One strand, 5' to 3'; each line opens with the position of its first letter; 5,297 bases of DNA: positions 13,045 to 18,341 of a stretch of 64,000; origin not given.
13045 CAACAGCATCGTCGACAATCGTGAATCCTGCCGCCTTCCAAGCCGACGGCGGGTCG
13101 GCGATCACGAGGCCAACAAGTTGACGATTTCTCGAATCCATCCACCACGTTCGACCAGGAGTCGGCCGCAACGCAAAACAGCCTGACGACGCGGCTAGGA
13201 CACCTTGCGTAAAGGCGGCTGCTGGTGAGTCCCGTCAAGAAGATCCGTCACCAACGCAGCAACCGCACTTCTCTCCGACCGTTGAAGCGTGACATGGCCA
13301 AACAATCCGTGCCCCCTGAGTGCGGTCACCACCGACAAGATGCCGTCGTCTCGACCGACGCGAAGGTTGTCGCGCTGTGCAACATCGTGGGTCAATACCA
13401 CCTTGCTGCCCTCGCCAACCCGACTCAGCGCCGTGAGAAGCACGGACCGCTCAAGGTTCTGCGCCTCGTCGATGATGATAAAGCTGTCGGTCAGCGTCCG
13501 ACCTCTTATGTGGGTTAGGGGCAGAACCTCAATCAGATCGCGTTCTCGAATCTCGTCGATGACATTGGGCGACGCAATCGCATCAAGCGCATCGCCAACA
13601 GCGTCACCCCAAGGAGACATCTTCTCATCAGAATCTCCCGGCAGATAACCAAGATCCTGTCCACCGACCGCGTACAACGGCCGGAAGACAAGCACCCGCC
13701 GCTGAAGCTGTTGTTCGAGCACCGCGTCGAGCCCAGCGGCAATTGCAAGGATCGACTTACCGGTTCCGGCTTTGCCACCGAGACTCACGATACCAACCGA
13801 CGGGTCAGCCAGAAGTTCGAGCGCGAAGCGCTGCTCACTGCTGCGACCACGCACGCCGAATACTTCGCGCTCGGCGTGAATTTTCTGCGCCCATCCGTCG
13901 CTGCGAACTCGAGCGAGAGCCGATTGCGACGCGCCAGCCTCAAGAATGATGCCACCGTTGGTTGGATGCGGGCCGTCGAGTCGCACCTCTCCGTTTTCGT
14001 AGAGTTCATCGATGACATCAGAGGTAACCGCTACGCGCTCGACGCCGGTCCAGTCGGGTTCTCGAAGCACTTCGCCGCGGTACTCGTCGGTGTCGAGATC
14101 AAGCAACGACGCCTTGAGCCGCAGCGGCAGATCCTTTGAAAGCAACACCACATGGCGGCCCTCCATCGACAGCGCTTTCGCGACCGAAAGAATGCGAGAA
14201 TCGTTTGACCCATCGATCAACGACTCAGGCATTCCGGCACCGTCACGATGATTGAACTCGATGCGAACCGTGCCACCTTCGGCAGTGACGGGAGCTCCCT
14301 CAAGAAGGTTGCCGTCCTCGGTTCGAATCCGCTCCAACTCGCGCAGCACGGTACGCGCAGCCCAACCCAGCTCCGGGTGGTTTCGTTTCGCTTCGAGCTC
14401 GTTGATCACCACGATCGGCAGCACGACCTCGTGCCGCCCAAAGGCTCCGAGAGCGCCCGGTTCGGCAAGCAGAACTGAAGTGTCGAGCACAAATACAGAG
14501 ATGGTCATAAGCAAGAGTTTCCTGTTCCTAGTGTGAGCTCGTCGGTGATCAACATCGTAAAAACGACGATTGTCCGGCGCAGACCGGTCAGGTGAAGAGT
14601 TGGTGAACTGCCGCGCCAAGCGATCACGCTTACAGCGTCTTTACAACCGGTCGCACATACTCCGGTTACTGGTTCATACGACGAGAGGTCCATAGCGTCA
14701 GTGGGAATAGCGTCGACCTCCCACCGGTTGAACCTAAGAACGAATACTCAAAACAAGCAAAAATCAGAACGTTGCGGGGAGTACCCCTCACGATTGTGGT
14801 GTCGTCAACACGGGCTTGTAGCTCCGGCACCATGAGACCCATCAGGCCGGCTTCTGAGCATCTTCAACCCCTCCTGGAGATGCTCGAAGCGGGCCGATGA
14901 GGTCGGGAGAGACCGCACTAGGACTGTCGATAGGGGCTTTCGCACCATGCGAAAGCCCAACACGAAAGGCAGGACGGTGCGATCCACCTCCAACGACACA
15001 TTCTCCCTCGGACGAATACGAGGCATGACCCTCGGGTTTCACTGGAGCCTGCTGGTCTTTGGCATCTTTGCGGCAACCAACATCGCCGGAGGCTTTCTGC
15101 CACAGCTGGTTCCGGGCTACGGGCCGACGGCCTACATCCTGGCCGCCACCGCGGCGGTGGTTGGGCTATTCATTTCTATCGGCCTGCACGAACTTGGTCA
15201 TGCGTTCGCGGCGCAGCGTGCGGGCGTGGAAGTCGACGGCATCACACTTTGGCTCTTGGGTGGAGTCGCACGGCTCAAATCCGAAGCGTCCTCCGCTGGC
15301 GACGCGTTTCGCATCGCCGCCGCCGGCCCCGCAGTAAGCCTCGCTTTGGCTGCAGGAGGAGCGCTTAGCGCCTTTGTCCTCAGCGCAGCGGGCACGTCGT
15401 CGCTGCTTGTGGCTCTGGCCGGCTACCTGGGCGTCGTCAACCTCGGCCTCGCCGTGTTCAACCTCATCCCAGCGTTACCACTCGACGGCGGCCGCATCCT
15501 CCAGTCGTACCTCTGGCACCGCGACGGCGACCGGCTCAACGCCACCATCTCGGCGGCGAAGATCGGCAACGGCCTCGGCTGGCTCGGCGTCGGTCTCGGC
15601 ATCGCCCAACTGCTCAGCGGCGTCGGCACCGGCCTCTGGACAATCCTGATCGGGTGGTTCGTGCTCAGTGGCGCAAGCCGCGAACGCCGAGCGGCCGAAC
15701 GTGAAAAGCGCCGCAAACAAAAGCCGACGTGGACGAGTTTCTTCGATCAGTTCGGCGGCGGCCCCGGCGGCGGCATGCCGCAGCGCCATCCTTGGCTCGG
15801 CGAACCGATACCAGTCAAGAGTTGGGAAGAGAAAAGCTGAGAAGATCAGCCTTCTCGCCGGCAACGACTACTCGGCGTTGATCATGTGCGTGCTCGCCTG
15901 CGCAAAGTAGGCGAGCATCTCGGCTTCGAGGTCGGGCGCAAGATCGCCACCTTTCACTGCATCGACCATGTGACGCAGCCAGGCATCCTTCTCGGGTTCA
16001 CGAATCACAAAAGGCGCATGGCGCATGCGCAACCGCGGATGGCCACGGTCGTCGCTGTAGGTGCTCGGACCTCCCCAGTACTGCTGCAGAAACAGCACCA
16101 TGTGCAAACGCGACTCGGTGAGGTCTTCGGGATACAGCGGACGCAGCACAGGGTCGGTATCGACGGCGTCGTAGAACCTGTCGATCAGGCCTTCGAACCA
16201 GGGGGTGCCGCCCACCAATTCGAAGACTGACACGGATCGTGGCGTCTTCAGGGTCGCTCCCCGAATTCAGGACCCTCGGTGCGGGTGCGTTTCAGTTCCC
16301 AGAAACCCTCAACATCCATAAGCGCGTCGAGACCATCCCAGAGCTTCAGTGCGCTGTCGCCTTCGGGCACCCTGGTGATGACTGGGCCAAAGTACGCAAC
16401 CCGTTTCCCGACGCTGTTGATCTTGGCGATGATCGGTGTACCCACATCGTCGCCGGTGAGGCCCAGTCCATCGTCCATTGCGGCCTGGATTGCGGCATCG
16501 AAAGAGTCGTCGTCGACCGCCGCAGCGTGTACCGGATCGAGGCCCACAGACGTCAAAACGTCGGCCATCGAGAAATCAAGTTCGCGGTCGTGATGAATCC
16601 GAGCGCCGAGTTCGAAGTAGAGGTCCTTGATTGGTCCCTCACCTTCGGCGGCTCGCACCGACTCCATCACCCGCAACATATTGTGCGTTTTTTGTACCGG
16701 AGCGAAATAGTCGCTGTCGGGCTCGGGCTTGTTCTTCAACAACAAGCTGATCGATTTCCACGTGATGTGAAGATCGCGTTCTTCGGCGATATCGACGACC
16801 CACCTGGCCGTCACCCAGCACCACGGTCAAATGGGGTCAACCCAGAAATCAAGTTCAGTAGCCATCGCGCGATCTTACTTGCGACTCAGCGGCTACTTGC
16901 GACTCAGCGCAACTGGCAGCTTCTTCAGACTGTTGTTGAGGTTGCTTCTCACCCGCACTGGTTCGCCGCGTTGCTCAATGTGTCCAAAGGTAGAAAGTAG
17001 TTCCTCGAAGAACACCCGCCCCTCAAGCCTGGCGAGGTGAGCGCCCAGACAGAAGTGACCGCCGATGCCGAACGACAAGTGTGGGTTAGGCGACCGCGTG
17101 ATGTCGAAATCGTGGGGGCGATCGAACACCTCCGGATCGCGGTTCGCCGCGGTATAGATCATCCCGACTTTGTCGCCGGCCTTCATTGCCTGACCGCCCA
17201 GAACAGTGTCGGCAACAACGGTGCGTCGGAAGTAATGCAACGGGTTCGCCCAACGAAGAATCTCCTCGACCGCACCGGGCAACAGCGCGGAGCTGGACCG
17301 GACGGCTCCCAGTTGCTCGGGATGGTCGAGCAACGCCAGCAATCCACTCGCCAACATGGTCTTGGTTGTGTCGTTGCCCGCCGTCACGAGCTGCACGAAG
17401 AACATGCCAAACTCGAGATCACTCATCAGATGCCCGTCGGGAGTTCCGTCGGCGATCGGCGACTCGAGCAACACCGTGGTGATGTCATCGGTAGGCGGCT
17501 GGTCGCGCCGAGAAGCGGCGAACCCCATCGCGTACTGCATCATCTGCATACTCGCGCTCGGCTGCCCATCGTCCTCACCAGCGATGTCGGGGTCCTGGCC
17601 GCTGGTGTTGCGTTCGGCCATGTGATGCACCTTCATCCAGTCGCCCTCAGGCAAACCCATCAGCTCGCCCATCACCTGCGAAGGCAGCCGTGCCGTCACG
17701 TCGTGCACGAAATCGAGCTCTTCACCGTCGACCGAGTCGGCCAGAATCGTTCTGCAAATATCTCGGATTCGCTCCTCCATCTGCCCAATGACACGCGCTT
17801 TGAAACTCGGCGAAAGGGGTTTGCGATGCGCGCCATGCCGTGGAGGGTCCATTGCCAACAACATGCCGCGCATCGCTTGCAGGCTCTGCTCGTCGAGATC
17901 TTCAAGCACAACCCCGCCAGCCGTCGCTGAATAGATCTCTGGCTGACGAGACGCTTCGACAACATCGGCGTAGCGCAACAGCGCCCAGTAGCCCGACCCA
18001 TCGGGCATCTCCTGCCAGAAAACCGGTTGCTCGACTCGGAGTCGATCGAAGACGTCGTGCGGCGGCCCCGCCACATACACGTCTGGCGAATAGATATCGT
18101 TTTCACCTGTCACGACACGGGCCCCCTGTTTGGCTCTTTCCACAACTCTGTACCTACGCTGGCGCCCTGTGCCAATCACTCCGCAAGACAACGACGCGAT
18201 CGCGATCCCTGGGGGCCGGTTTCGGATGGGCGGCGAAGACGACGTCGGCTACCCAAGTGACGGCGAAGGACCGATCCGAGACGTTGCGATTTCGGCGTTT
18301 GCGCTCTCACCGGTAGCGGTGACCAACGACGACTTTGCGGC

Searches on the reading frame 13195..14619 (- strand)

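Call 74: search_protein_families(library=pfam, proteins=[window:13195-14619:-], max_evalue=0.00001)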
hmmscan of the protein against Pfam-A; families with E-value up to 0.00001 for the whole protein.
window:13195-14619:- (474 aa): 2 families
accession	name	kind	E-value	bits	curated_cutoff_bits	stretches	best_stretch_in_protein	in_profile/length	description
PF02562.22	PhoH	-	1.1e-48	165.8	27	1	256-452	2-195/205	PhoH-like protein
PF13638.12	PIN_4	-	4.8e-22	79.1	21.9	1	43-181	1-132/132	PIN domain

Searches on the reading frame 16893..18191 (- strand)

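Call 74: search_protein_families(library=pfam, proteins=[window:16893-18191:-], max_evalue=0.00001)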
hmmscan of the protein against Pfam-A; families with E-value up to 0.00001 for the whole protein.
window:16893-18191:- (432 aa): 1 family
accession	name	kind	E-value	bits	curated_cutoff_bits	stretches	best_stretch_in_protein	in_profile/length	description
PF00067.27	p450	-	7.2e-26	91.4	22.8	1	225-413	224-443/462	Cytochrome P450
